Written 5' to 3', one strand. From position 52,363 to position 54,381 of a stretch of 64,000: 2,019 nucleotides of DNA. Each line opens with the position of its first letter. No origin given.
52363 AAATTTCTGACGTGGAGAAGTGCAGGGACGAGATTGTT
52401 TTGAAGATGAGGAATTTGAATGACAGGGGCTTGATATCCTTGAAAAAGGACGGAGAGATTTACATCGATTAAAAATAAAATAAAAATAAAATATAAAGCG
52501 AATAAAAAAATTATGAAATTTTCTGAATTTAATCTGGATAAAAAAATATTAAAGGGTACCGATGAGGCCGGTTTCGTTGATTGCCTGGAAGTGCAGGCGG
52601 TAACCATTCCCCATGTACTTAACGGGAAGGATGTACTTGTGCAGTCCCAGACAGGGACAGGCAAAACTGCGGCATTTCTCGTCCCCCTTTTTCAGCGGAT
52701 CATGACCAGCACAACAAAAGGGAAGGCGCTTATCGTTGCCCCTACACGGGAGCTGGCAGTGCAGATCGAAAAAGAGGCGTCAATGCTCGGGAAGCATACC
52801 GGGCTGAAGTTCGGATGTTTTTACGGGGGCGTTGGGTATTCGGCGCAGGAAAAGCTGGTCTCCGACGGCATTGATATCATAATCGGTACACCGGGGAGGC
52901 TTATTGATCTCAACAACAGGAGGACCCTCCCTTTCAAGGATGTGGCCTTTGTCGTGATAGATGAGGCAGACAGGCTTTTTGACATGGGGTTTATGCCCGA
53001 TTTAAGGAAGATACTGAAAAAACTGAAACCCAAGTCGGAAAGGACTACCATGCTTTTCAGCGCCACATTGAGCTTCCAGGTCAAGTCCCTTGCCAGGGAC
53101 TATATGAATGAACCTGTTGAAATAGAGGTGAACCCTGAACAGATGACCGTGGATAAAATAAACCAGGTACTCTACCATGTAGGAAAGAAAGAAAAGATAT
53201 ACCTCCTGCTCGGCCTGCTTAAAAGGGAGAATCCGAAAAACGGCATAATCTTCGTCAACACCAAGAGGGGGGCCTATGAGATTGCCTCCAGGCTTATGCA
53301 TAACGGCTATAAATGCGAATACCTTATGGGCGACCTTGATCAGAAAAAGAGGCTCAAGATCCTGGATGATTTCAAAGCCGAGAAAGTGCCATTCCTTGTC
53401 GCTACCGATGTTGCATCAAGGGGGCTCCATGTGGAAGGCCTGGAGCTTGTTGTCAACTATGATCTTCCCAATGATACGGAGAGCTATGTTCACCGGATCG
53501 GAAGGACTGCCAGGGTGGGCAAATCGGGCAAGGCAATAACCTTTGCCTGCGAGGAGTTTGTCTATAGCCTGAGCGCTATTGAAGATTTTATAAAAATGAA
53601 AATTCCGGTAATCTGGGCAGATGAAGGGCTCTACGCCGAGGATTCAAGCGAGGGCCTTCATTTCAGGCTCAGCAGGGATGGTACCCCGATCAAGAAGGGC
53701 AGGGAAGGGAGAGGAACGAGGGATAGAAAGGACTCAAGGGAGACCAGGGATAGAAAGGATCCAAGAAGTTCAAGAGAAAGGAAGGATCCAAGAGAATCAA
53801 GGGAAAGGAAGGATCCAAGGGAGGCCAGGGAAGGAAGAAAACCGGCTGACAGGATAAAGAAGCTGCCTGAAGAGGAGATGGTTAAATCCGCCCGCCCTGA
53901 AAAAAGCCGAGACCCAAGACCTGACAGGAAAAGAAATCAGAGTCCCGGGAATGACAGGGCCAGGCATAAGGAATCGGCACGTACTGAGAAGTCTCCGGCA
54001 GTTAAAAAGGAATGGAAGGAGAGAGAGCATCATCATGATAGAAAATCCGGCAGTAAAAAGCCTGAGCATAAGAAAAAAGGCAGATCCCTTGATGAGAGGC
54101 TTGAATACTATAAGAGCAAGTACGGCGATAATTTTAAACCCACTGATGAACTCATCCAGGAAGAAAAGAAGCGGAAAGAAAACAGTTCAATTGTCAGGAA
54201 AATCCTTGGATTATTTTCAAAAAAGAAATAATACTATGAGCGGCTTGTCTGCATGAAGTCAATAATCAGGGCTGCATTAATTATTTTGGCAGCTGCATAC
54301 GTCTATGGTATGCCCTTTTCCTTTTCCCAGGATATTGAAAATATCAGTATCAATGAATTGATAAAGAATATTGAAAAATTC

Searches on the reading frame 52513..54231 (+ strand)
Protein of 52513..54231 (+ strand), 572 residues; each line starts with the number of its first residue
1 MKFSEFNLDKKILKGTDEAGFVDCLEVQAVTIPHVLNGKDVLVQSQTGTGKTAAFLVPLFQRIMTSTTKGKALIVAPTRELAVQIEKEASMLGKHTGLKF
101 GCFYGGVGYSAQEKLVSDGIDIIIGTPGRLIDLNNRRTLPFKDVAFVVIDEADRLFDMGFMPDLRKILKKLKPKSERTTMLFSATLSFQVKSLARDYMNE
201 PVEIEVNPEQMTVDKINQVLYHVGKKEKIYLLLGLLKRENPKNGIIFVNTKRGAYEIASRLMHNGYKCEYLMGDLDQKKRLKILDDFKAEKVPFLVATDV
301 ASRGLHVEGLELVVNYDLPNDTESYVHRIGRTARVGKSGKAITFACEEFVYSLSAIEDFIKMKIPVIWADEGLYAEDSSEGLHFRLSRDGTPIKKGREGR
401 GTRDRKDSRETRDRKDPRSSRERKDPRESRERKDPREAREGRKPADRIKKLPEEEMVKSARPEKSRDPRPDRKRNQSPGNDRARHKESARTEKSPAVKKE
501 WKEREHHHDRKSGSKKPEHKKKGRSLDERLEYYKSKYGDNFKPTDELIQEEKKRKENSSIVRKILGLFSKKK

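Call 56: search_protein_families(library=ncbifam, proteins=[window:52513-54231:+], max_evalue=0.00001)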
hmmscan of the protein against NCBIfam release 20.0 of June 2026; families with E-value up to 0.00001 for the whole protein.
window:52513-54231:+ (572 aa): 29 families (the best 25 are shown)
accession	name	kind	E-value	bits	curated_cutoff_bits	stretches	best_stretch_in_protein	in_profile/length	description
NF003419.0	PRK04837.1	equivalog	5.2e-130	434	588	1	2-398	10-413/424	ATP-dependent RNA helicase RhlB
NF003390.0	PRK04537.1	equivalog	1.1e-121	407.7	732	1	2-493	10-510/572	ATP-dependent RNA helicase RhlB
NF053631.1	RNA_helic_CshA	equivalog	4.9e-119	398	646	1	3-364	1-360/434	degradosome RNA helicase CshA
NF002340.1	PRK01297.1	equivalog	1.3e-103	346.7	564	1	2-364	2-372/372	ATP-dependent RNA helicase RhlB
NF008744.0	PRK11776.1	equivalog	5.2e-101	338.5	524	1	2-366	5-367/460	ATP-dependent RNA helicase DbpA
NF008394.0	PRK11192.1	equivalog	1.2e-99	334.2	507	1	1-416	3-421/441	ATP-dependent RNA helicase SrmB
NF007882.0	PRK10590.1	equivalog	6.4e-98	328.6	743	1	1-447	1-442/456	ATP-dependent RNA helicase RhlE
NF053711.1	RNA_heli_RhlE1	exception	1.9e-96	323.5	750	1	1-365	1-368/434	RNA helicase RhlE1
NF053710.1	RNA_heli_RhlE2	exception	1.9e-95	320.6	925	1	1-525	1-540/635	RNA helicase RhlE2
NF053636.1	DDHlcsCsdAPsy1082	equivalog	1.1e-91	307.9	890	1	2-494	4-503/512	DEAD/DEAH box helicase CsdA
NF008642.0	PRK11634.1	equivalog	3.7e-87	293.2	989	1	2-367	7-371/628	DEAD/DEAH family ATP-dependent RNA helicase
TIGR01389.1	recQ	equivalog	2.3e-23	82.5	640.2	1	20-346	10-330/591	DNA helicase RecQ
NF008279.0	PRK11057.1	equivalog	1.9e-17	62.9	1015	1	10-344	14-339/608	ATP-dependent DNA helicase RecQ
NF010337.0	PRK13766.1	equivalog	2e-16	59.3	610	2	227-404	351-526/781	Hef nuclease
TIGR00614.1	recQ_fam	subfamily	1.3e-15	57.2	219.8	1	26-344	14-329/470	RecQ family ATP-dependent DNA helicase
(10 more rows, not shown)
